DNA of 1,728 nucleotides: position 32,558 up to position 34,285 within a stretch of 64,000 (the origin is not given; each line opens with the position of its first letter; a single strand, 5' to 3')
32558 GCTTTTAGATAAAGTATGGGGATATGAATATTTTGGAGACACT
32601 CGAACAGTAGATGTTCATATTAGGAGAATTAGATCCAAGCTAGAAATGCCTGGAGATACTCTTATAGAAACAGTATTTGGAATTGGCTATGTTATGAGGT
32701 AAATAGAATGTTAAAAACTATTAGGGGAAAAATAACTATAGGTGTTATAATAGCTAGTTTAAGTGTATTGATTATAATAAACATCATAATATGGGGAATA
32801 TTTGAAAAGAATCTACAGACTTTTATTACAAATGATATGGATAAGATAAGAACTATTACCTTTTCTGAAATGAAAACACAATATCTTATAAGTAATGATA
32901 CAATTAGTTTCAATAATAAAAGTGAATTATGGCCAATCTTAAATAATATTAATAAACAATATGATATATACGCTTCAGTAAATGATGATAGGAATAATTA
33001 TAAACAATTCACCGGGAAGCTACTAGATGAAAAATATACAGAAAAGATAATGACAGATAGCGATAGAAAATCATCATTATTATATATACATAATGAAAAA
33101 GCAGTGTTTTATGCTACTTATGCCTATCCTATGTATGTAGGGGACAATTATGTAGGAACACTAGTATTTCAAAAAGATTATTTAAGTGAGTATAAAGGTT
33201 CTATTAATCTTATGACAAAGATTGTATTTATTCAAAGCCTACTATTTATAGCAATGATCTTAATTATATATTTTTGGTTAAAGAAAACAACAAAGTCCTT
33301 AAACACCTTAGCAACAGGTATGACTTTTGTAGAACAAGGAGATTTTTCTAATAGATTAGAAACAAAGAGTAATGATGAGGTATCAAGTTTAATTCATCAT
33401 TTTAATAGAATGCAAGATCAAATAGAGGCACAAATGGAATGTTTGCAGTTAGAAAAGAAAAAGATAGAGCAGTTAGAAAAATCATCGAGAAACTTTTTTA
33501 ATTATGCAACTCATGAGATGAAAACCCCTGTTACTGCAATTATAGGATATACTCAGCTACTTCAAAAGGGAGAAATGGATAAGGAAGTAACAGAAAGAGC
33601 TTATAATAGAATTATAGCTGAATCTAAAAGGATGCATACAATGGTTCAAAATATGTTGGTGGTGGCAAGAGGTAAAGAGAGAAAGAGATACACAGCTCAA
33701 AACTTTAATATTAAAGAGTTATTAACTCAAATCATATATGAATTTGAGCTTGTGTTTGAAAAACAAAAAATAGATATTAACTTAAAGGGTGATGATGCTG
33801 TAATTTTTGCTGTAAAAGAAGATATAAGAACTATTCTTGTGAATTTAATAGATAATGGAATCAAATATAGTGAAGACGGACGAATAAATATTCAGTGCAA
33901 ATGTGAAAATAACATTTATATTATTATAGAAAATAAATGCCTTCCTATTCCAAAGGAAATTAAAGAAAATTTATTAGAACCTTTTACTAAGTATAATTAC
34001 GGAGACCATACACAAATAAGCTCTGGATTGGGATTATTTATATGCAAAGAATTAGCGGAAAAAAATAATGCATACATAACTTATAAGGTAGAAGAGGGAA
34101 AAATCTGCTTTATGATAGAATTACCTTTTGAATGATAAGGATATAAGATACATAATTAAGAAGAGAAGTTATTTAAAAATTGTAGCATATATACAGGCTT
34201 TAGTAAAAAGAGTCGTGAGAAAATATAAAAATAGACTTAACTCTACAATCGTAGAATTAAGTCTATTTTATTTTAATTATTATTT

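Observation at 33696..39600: Foreign van-type island of about 5 kb inserted behind a sensor-kinase gene and bracketed by 443-nt direct repeats of the kinase 3' end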

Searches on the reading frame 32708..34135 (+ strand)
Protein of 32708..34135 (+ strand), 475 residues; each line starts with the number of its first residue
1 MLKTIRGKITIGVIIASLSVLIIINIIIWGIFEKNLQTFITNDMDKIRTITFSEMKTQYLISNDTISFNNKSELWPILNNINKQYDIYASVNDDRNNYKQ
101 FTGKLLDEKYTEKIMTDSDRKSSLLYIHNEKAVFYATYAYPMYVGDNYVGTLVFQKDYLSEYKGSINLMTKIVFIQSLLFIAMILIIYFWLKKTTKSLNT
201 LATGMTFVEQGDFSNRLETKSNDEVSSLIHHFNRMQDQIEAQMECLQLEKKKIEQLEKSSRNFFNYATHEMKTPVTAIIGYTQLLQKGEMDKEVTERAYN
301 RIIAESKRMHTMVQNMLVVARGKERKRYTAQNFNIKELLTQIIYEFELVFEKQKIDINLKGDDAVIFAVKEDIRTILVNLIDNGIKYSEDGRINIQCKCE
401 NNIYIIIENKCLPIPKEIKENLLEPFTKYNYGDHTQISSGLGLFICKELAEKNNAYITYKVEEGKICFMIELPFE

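Call 6: search_protein_families(library=pfam, proteins=[window:32708-34135:+])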
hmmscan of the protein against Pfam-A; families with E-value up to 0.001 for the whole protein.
window:32708-34135:+ (475 aa): 4 families
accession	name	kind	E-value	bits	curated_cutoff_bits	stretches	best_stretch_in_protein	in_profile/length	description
PF00512.31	HisKA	-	8.6e-15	55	26.9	1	261-322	3-63/66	His Kinase A (phospho-acceptor) domain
PF02518.31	HATPase_c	-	9.7e-15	55.4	26.4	1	370-474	3-109/111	Histidine kinase-, DNA gyrase B-, and HSP90-like ATPase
PF00672.30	HAMP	-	1.4e-08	35.3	25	1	194-240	6-52/53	HAMP domain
PF14501.12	HATPase_c_5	-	5e-05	23.6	22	1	371-473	4-102/102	GHKL domain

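Call 13: find_encoding_contigs(protein=window:32708-34135:+, flank=10000, max_places=10)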
Protein window:32708-34135:+ (475 aa): no gene with exactly this product is on record in the collection.

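Call 15: find_homologous_proteins(query=window:32708-34135:+, max_evalue=1e-30)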
Query window:32708-34135:+ (475 aa): 67 proteins with E <= 1e-30 among 7846 candidates.
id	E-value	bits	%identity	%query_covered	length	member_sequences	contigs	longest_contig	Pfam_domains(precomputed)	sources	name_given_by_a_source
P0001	1.0e-294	995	94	100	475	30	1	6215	PF00672.31,PF02518.32,PF00512.32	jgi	jgi:signal transduction histidine kinase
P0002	1.2e-207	708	68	99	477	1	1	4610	PF00672.31,PF02518.32,PF00512.32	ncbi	-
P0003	5.0e-205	700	69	99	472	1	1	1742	PF00672.31,PF02518.32,PF00512.32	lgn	-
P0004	2.7e-203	694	65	99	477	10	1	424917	PF02518.32,PF00512.32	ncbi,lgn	-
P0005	5.7e-199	680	65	99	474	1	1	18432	PF00672.31,PF02518.32,PF00512.32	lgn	-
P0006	3.2e-192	657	63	94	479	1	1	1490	PF00672.31,PF02518.32,PF00512.32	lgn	-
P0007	7.5e-189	646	62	99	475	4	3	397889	PF02518.32,PF00512.32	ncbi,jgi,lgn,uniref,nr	ncbi:HAMP domain-containing sensor histidine kinase [Tissierella praeacuta]|uniref:HAMP domain-conta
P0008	9.3e-182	623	58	100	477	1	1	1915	PF00672.31,PF02518.32,PF00512.32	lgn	-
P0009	4.6e-181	621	59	99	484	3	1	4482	PF00672.31,PF02518.32,PF00512.32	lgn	-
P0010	9.0e-162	557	55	100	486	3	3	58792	PF00672.31,PF02518.32,PF00512.32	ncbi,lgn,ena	-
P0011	1.2e-161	557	56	100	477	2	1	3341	PF00672.31,PF02518.32,PF00512.32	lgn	-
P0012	7.5e-161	554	54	100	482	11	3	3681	PF00672.31,PF02518.32,PF00512.32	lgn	-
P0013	5.4e-160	551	54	100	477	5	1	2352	PF00672.31,PF02518.32,PF00512.32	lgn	-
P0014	3.3e-159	549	55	100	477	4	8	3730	PF00672.31,PF02518.32,PF00512.32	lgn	-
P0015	5.0e-159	548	53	100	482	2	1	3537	PF00672.31,PF02518.32,PF00512.32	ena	-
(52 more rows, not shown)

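Call 16: find_encoding_contigs(protein=P0001, flank=10000, max_places=10)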
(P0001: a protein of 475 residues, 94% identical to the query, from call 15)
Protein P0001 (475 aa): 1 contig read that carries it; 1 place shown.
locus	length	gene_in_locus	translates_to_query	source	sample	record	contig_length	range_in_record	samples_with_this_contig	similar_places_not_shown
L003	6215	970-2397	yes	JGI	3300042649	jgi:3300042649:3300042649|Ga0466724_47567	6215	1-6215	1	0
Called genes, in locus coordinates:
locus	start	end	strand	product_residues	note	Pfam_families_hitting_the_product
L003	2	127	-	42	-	?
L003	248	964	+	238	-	PF00072:Response_reg, PF00486:Trans_reg_C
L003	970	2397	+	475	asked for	PF00672:HAMP, PF00512:HisKA, PF02518:HATPase_c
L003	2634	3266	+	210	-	PF01725:Ham1p_like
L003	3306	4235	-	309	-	PF27157:YobF_C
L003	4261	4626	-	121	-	PF00903:Glyoxalase (faint)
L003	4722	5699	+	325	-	PF08220:HTH_DeoR (weak), PF08279:HTH_11, PF19187:HTH_PafC (weak), PF13280:WYL, PF25583:WCX (weak)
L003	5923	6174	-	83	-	-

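Call 17: find_encoding_contigs(protein=P0004, flank=10000, max_places=4)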
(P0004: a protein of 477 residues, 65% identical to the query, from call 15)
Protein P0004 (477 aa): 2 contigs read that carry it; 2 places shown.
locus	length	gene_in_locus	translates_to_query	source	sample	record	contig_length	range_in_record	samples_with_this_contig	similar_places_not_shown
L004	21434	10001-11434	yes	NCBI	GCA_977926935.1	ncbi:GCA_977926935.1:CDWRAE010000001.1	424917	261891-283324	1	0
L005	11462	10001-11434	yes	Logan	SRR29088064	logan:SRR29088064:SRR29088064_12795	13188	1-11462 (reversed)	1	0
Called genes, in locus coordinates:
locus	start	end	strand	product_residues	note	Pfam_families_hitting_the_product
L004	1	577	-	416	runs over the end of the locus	-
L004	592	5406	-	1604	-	PF01467:CTP_transf_like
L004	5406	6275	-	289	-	PF03313:SDH_alpha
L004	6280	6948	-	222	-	PF03315:SDH_beta, PF01842:ACT, PF22629:ACT_AHAS_ss (weak)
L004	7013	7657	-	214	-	PF01255:Prenyltransf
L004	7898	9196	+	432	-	-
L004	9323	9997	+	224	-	PF00072:Response_reg, PF00486:Trans_reg_C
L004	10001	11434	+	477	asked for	PF00512:HisKA, PF02518:HATPase_c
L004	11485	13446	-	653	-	PF01979:Amidohydro_1 (faint), PF07969:Amidohydro_3, PF07833:Cu_amine_oxidN1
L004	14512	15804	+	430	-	PF01053:Cys_Met_Meta_PP, PF01041:DegT_DnrJ_EryC1, PF00266:Aminotran_5 (weak)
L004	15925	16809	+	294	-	PF02219:MTHFR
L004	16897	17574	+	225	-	-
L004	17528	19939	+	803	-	PF02574:S-methyl_trans, PF00809:Pterin_bind, PF02607:B12-binding_2, PF02310:B12-binding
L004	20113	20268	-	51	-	-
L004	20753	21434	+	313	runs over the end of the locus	PF00753:Lactamase_B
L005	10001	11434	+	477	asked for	PF00512:HisKA, PF02518:HATPase_c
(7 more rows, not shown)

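Call 18: find_encoding_contigs(protein=P0007, flank=10000, max_places=4)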
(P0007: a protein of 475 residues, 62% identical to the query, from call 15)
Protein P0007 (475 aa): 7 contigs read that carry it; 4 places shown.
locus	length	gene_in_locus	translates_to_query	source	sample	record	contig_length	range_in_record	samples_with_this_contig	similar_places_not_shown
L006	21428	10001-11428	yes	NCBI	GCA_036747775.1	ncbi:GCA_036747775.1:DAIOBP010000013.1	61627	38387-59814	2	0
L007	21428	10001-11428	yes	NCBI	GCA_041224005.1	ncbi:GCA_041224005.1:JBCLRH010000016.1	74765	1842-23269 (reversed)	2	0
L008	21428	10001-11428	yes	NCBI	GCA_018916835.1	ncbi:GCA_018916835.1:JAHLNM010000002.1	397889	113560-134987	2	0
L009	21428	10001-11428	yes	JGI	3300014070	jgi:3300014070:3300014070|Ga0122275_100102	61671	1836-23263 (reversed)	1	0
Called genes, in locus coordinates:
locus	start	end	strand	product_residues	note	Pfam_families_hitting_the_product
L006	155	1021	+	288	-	PF10418:DHODB_Fe-S_bind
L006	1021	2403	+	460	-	PF14691:Fer4_20, PF01134:GIDA (faint), PF01266:DAO (weak), PF07992:Pyr_redox_2, PF13450:NAD_binding_8, PF13738:Pyr_redox_3 (weak), PF01262:AlaDh_PNT_C (weak), PF00070:Pyr_redox, +6 more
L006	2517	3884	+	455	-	PF01554:MatE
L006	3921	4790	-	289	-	PF03313:SDH_alpha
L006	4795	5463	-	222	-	PF03315:SDH_beta, PF01842:ACT, PF22629:ACT_AHAS_ss (weak)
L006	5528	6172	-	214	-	PF01255:Prenyltransf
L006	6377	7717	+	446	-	-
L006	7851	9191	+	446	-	-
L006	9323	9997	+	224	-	PF00072:Response_reg, PF00486:Trans_reg_C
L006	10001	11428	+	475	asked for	PF00512:HisKA, PF02518:HATPase_c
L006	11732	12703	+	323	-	PF00753:Lactamase_B, PF21221:B_lactamase-like_C (weak)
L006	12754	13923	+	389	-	PF00465:Fe-ADH, PF13685:Fe-ADH_2, PF25137:ADH_Fe_C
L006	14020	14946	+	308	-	PF00294:PfkB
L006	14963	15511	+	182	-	PF00857:Isochorismatase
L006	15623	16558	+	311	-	PF18958:DUF5700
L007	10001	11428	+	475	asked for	PF00512:HisKA, PF02518:HATPase_c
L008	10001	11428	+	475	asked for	PF00512:HisKA, PF02518:HATPase_c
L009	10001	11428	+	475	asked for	PF00512:HisKA, PF02518:HATPase_c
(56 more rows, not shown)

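Call 25: search_protein_families(library=ncbifam, proteins=[window:32708-34135:+])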
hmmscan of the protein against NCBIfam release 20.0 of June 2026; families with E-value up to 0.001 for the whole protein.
window:32708-34135:+ (475 aa): 61 families (the best 25 are shown)
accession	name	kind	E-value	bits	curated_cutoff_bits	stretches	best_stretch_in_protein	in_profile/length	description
NF033092.0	HK_WalK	equivalog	2.8e-37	128.6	725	2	254-473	366-593/594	cell wall metabolism sensor histidine kinase WalK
NF046044.1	PnpS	equivalog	9e-35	120.4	400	1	252-473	162-390/390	two-component system histidine kinase PnpS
TIGR01386.1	cztS_silS_copS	subfamily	1.7e-33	116.3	292.55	1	17-473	16-457/457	heavy metal sensor histidine kinase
NF008312.0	PRK11100.1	equivalog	1.4e-32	113.2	356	1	139-464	151-464/477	two-component system sensor histidine kinase CreC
NF033091.0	HK_VanS_ACDEFG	equivalog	3e-32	111.9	400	1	179-473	3-293/293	vancomycin resistance histidine kinase VanS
NF041210.1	his_kin_PieS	equivalog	6.9e-31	107.7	850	1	140-474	137-470/474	two component system sensor histidine kinase PieS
TIGR02966.1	phoR_proteo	equivalog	2.8e-29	102.2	334.2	1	249-465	103-325/333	phosphate regulon sensor histidine kinase PhoR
NF038389.1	ArsS_fam_HK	equivalog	6.4e-28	98.3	250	1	64-471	31-403/403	ArsS family sensor histidine kinase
NF012163.2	BaeS_SmeS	equivalog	2.6e-25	89.3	500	1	5-458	5-441/457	sensor histidine kinase efflux regulator BaeS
NF012226.0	AdeS_HK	equivalog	3.1e-25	89.1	500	1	172-473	59-352/353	two-component sensor histidine kinase AdeS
NF052314.1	T9SS_HK_PorY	subfamily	1.4e-24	87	350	1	59-471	26-417/418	PorY family sensor histidine kinase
TIGR02956.1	TMAO_torS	equivalog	3.6e-24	84.9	676.5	1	252-474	456-682/967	TMAO reductase system sensor histidine kinase/response regulator TorS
NF007345.0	PRK09835.1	subfamily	1.1e-23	83.5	423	1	167-473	182-479/482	Cu(+)/Ag(+) sensor histidine kinase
NF007837.0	PRK10549.1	equivalog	2.4e-23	82.6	603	1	4-474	7-458/466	envelope stress sensor histidine kinase BaeS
TIGR03785.1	marine_sort_HK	equivalog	7.5e-23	80.7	612.2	1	117-473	355-703/703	proteobacterial dedicated sortase system histidine kinase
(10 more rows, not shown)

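Call 27: find_related_loci(query=window:32708-34135:+, collection=genome_contigs, flank=10000)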
Query window:32708-34135:+ (475 aa) in genome_contigs; peptide patterns used: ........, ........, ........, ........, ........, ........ (x = any residue, [..] = any of these).
51 stretches matched a pattern; 3 encode a relative of the query (tblastn E <= 1e-3); 2 distinct loci.
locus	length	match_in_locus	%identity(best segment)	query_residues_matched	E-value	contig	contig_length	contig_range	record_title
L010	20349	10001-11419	95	1-473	0e+0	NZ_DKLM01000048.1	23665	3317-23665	MAG: Clostridium sp. UBA6640 UBA6640_contig_1567, whole genome shotgun sequence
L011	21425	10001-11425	97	1-475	0e+0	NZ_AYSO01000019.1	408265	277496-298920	Clostridium argentinense CDC 2741 U732.Contig251, whole genome shotgun sequence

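Call 44: find_related_loci(query=window:32708-34135:+, collection=metagenome_contigs, flank=10000)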
Query window:32708-34135:+ (475 aa) in metagenome_contigs; peptide patterns used: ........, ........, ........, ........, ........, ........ (x = any residue, [..] = any of these).
73 stretches matched a pattern; 1 encode a relative of the query (tblastn E <= 1e-3); 1 distinct loci.
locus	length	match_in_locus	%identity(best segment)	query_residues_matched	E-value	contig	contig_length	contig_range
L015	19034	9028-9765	28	234-473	7e-13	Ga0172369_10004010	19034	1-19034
